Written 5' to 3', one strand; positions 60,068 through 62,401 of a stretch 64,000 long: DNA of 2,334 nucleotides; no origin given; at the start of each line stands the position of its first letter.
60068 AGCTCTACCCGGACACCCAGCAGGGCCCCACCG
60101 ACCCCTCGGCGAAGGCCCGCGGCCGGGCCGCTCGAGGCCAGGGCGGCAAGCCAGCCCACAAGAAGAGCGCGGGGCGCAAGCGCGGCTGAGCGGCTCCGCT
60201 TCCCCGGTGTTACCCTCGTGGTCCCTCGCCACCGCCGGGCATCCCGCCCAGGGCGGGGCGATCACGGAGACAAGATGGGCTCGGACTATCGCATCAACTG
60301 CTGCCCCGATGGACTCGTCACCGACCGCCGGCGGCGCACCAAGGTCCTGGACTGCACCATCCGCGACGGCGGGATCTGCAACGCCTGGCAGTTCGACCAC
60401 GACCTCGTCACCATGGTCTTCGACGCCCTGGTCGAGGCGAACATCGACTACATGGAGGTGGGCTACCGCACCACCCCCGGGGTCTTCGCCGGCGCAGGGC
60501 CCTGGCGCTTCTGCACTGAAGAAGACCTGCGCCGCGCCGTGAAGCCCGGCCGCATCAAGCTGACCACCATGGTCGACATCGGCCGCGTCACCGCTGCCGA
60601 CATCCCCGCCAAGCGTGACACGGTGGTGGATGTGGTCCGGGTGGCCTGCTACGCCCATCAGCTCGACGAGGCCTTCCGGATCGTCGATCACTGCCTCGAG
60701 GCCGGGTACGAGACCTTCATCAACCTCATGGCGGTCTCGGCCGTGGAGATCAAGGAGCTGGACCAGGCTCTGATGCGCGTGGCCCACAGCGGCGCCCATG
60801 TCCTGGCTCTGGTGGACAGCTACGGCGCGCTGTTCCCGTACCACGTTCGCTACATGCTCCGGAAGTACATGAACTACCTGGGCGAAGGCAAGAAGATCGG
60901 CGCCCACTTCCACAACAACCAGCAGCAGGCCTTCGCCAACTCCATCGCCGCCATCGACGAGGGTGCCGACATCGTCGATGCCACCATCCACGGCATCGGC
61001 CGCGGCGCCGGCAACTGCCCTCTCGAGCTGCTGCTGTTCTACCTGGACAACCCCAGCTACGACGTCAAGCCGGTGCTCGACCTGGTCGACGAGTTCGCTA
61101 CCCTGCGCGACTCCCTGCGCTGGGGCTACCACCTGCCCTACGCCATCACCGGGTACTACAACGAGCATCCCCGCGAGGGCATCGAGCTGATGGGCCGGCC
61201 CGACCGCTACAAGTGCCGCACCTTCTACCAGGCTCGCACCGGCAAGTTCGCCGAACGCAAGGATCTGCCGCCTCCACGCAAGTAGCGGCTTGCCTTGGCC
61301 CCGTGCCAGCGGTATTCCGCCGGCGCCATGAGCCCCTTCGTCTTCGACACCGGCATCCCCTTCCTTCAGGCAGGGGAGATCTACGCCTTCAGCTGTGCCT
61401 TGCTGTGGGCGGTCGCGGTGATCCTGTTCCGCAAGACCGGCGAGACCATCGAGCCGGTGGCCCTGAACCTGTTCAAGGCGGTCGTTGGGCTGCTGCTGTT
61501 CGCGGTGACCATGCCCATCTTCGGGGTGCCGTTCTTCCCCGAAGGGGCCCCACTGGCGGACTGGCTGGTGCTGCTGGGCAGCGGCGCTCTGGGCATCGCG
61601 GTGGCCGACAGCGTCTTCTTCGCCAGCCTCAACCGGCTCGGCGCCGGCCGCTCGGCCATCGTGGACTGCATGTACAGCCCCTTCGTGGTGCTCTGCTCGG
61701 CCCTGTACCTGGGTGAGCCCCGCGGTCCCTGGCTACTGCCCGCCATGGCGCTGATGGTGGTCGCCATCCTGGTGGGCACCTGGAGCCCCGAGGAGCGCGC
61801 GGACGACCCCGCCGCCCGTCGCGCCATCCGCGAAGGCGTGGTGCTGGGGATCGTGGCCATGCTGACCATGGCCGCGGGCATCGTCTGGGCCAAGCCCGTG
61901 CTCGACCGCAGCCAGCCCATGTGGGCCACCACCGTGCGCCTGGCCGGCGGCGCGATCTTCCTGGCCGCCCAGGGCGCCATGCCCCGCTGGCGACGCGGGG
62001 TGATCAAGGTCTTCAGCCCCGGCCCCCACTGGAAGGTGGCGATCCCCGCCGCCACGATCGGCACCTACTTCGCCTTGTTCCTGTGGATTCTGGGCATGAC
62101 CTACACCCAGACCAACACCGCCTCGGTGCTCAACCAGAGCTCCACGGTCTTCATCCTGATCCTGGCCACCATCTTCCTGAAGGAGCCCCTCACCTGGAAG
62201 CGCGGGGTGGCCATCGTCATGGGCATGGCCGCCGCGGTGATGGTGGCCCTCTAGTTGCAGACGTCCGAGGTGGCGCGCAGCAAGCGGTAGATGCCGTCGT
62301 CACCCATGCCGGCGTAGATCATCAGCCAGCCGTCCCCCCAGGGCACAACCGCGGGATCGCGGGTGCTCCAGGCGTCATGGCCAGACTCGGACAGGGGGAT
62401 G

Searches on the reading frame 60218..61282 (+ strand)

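Call 88: search_protein_families(library=ncbifam, proteins=[window:60218-61282:+], max_evalue=0.00001)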
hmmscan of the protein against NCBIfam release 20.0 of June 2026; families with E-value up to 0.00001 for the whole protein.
window:60218-61282:+ (355 aa): 19 families
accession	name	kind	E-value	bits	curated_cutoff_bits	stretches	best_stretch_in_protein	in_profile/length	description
NF006049.0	PRK08195.1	subfamily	1.4e-38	132.8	229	1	37-279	4-248/344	4-hyroxy-2-oxovalerate/4-hydroxy-2-oxopentanoic acid aldolase,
TIGR03217.1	4OH_2_O_val_ald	equivalog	6e-33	114.4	286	1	40-279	2-243/334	4-hydroxy-2-oxovalerate aldolase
TIGR02146.1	LysS_fung_arch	equivalog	4.9e-17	62.2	413.55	1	173-276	133-235/344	homocitrate synthase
NF002085.0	PRK00915.1-2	subfamily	1.2e-16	60.6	517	1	39-277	12-250/504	2-isopropylmalate synthase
NF002086.0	PRK00915.1-3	equivalog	1e-15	57.2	532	1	177-276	149-250/516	2-isopropylmalate synthase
TIGR02660.1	nifV_homocitr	equivalog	4.8e-14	52.4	462.9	1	44-277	5-238/365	homocitrate synthase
TIGR00973.1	leuA_bact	equivalog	1.3e-13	50.2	598.7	1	176-274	143-243/494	2-isopropylmalate synthase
NF002088.0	PRK00915.1-5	equivalog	3.5e-13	48.9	697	1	178-273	147-244/514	2-isopropylmalate synthase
NF002087.0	PRK00915.1-4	equivalog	5.3e-13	48.3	729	1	180-272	152-246/516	2-isopropylmalate synthase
TIGR02090.1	LEU1_arch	subfamily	6.3e-13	48.6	484.75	1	173-277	135-237/363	isopropylmalate/citramalate/homocitrate synthases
NF041069.1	IPMS_Sufob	equivalog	2.1e-12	47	600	1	182-274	145-236/371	isopropylmalate synthase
NF002084.0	PRK00915.1-1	equivalog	6.2e-12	44.8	748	1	177-273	147-245/523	2-isopropylmalate synthase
TIGR00977.1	citramal_synth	equivalog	8.4e-12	44.1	450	1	185-270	160-244/526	citramalate synthase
NF042434.1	IPMS_Lepto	equivalog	2.9e-10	39.7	500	1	183-269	160-246/374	2-isopropylmalate synthase LeuA2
NF004283.0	PRK05692.1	subfamily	1.8e-08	33.9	246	1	175-261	153-238/300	hydroxymethylglutaryl-CoA lyase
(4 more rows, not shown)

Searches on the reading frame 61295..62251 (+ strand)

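Call 88: search_protein_families(library=ncbifam, proteins=[window:61295-62251:+], max_evalue=0.00001)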
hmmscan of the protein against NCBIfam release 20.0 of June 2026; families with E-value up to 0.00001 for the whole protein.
window:61295-62251:+ (319 aa): 1 family
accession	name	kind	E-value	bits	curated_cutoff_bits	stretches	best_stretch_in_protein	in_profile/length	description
TIGR00950.1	2A78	equivalog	2.2e-11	43.7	230.2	1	60-314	23-263/264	carboxylate/amino acid/amine transporter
